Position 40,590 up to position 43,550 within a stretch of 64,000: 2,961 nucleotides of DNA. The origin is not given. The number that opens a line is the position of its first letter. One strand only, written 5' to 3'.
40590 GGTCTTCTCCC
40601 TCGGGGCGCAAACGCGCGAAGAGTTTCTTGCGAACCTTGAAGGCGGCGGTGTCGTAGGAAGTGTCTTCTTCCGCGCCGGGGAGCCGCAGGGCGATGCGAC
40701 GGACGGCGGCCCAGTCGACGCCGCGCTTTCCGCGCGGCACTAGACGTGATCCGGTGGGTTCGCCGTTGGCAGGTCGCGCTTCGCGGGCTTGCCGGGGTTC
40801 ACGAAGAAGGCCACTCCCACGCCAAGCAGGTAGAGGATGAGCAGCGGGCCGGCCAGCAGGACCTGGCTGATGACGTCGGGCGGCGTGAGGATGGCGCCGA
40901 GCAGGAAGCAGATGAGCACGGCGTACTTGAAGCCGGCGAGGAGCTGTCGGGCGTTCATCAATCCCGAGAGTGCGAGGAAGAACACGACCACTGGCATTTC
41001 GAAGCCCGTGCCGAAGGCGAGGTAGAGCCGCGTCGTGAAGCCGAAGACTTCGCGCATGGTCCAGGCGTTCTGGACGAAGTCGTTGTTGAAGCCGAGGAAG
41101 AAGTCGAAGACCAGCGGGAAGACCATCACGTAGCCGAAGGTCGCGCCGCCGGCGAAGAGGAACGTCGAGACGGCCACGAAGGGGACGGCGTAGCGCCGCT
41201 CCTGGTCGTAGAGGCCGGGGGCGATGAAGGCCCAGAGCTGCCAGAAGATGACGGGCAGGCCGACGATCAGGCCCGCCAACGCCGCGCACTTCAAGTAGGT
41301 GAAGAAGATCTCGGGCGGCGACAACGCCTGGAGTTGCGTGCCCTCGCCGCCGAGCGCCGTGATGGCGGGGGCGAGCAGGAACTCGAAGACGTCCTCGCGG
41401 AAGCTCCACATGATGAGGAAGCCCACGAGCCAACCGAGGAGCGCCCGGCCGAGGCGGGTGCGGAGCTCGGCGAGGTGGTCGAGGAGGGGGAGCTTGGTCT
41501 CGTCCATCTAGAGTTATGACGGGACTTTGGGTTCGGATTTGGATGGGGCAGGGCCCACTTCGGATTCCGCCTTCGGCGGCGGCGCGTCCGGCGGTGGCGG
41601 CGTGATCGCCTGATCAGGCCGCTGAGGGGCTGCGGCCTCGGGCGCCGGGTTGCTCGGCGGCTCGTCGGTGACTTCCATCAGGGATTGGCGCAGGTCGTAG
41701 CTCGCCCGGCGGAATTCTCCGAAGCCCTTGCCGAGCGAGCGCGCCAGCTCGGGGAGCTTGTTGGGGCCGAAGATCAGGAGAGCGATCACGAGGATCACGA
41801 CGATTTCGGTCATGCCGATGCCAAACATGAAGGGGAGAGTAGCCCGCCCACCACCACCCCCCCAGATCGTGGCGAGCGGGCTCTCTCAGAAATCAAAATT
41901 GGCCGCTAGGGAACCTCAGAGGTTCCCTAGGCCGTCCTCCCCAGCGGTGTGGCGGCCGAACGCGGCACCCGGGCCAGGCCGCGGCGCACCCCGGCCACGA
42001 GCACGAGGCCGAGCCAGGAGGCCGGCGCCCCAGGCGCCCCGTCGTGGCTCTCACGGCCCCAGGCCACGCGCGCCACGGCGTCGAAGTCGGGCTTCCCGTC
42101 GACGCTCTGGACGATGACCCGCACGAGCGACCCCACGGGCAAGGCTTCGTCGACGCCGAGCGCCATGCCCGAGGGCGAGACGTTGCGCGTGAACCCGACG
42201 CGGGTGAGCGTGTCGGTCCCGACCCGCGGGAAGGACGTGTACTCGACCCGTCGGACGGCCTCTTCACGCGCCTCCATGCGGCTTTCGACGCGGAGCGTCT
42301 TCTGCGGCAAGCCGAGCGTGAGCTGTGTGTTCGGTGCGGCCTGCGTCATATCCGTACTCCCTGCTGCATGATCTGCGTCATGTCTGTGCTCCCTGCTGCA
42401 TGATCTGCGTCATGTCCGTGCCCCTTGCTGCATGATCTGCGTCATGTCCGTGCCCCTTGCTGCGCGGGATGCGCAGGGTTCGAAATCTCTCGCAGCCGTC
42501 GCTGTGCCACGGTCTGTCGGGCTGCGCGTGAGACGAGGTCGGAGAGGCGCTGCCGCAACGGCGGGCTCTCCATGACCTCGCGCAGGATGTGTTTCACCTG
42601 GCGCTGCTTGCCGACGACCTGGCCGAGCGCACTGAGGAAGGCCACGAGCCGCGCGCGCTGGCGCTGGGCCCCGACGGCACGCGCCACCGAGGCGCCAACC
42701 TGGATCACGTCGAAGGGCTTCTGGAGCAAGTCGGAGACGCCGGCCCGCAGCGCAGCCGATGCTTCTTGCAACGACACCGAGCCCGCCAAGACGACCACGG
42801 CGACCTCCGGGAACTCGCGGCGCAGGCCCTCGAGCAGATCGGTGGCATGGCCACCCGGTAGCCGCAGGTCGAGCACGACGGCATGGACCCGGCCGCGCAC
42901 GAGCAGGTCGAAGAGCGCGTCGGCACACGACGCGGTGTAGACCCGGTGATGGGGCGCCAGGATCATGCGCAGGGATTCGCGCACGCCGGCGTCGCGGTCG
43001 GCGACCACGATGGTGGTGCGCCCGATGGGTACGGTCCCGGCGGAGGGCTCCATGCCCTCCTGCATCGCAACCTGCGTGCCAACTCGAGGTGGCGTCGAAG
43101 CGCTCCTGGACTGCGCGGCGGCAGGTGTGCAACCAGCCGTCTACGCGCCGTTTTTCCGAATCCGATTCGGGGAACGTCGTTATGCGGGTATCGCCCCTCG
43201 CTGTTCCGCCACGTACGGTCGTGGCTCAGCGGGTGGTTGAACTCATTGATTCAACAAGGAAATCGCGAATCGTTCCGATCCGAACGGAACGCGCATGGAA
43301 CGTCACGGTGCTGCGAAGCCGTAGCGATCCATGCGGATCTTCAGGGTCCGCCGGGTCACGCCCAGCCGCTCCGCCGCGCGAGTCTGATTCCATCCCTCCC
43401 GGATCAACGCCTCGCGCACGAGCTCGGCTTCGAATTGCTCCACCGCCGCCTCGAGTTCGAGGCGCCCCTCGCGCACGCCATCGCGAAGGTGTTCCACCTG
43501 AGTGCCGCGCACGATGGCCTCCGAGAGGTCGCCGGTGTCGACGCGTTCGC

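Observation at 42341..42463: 32-bp tandem repeat builds a relay of three ATGA-coupled 11-codon mini-ORFs between a receiver gene and a PilZ gene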

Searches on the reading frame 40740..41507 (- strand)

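Call 4: search_protein_families(library=pfam, proteins=[window:40740-41507:-], max_evalue=0.01)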
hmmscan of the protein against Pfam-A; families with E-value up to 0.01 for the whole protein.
window:40740-41507:- (255 aa): 1 family
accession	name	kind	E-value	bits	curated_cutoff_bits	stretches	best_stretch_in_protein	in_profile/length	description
PF00902.23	TatC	-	6.1e-68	229.1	25.1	1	10-221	1-208/208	Sec-independent protein translocase protein (TatC)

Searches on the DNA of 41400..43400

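Call 63: search_rna_families(source=window, start=41400, end=43400, threshold=evalue, max_evalue=1)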
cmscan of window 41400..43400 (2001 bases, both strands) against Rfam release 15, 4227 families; matches with E-value up to 1: 2.
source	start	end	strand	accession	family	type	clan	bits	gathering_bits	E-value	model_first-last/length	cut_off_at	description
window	41425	41579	+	RF00461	IRES_VEGF_A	Cis-reg; IRES;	-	16.4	160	0.66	1-308/308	no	Vascular endothelial growth factor (VEGF) IRES A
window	41792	41928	+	RF02673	scr4677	Gene; sRNA;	-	14.1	41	0.56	1-246/246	no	Streptomyces sRNA 4677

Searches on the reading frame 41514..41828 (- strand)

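Call 4: search_protein_families(library=pfam, proteins=[window:41514-41828:-], max_evalue=0.01)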
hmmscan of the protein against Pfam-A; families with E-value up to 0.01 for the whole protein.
window:41514-41828:- (104 aa): 1 family
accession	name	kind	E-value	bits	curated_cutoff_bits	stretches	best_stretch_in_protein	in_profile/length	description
PF02416.21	TatA_B_E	-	2.4e-19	68.7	21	1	4-48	1-45/53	mttA/Hcf106 family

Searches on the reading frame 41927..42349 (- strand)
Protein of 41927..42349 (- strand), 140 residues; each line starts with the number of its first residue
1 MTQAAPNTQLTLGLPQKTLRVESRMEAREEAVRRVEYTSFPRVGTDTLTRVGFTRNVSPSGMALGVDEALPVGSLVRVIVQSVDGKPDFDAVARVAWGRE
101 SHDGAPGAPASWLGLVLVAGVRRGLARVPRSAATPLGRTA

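Call 4: search_protein_families(library=pfam, proteins=[window:41927-42349:-], max_evalue=0.01)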
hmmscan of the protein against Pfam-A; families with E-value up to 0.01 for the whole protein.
window:41927-42349:- (140 aa): 1 family
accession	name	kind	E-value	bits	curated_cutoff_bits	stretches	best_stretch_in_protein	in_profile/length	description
PF07238.19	PilZ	-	8.9e-07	29.6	22.5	1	33-105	7-79/102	PilZ domain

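Call 7: find_encoding_contigs(protein=window:41927-42349:-, flank=3000, max_places=10)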
Protein window:41927-42349:- (140 aa): 1 contig read that carries it; 1 place shown.
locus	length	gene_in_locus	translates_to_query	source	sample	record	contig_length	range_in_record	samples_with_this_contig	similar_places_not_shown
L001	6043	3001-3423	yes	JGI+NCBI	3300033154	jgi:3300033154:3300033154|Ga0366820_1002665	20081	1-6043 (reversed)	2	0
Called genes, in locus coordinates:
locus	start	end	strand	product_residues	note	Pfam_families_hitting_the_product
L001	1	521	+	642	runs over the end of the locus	PF14532:Sigma54_activ_2 (weak), PF25601:AAA_lid_14, PF00512:HisKA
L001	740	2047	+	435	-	PF00072:Response_reg, PF00158:Sigma54_activat, PF14532:Sigma54_activ_2, PF01078:Mg_chelatase (faint), PF07728:AAA_5 (weak), PF25601:AAA_lid_14, PF02954:HTH_8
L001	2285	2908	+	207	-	PF00072:Response_reg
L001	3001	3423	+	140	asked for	PF07238:PilZ (weak)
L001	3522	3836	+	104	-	PF02416:TatA_B_E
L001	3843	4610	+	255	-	PF00902:TatC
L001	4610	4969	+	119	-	PF04237:YjbR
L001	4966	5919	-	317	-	PF01156:IU_nuc_hydro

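Call 38: find_homologous_proteins(query=window:41927-42349:-, max_evalue=0.00001)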
Query window:41927-42349:- (140 aa): 26 proteins with E <= 0.00001 among 388 candidates.
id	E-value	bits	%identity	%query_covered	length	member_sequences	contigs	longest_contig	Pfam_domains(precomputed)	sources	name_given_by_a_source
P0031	1.3e-79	282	97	100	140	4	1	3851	PF07238.20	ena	-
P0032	6.8e-68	245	84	100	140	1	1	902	PF07238.20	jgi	jgi:hypothetical protein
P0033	3.6e-56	207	75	100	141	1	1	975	PF07238.20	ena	-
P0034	1.7e-54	201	73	100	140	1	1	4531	PF07238.20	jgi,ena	-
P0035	2.1e-53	198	74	94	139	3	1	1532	PF07238.20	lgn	-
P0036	4.3e-51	190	67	100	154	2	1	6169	PF07238.20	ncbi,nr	ncbi:MAG TPA: PilZ domain-containing protein [Myxococcota bacterium]|nr:PilZ domain-containing prote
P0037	1.8e-50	188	70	100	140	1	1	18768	PF07238.20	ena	-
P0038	2.4e-50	188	69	100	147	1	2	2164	PF07238.20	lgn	-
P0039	9.7e-50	186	69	100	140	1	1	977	PF07238.20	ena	-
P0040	9.8e-49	183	66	97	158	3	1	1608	PF07238.20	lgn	-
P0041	1.0e-46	176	68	95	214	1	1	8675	PF07238.20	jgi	-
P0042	3.5e-46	174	61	100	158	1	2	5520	PF07238.20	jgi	-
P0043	2.8e-45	171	57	100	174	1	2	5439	PF07238.20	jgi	-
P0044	4.9e-45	171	71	86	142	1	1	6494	PF07238.20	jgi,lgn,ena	-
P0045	2.5e-44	168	71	76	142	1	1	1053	PF07238.20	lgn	-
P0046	2.6e-43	165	61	96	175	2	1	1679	PF07238.20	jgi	-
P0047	2.7e-43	165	66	93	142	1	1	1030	PF07238.20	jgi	jgi:hypothetical protein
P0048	2.1e-42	162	66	86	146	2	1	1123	PF07238.20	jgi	-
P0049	2.8e-42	162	67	75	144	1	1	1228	PF07238.20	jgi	-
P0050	7.0e-42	160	67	83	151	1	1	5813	PF07238.20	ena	-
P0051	1.8e-39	153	63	86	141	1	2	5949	PF07238.20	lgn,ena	-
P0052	4.4e-39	151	63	74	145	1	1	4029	PF07238.20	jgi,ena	-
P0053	9.7e-39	150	56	94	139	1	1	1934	PF07238.20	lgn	-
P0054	3.0e-33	132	53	96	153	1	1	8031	PF07238.20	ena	-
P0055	4.3e-28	116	51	94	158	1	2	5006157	PF07238.20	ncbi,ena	-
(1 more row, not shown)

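Call 39: find_encoding_contigs(protein=P0031, flank=3000, max_places=10)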
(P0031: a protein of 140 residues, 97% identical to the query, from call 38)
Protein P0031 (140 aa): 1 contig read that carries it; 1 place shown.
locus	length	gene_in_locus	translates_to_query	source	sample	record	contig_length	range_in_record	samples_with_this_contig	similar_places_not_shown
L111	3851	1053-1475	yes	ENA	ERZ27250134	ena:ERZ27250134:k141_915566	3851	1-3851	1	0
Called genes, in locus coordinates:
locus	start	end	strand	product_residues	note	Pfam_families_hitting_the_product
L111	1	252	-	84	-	?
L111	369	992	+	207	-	PF00072:Response_reg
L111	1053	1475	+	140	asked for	PF07238:PilZ (weak)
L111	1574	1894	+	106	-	PF02416:TatA_B_E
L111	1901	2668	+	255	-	PF00902:TatC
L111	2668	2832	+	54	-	PF04237:YjbR (weak)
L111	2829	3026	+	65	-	-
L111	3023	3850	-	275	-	?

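Call 40: find_encoding_contigs(protein=P0032, flank=3000, max_places=10)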
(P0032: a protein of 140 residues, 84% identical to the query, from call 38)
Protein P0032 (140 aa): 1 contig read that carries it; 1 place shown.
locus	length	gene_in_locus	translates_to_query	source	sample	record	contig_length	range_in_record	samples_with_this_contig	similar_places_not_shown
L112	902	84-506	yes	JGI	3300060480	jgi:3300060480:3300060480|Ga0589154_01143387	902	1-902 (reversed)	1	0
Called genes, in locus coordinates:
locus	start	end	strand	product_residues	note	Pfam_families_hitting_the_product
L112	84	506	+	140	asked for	PF07238:PilZ (weak)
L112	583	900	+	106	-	?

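Call 41: find_encoding_contigs(protein=P0033, flank=3000, max_places=10)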
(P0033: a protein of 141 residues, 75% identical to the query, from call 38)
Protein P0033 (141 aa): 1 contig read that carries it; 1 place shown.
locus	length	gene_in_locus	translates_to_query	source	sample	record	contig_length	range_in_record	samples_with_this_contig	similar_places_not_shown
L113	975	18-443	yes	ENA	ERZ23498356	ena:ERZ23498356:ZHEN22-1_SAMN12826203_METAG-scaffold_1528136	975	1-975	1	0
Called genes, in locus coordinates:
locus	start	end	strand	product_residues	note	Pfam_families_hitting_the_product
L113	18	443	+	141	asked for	PF07238:PilZ (weak)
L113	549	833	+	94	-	PF02416:TatA_B_E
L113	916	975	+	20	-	?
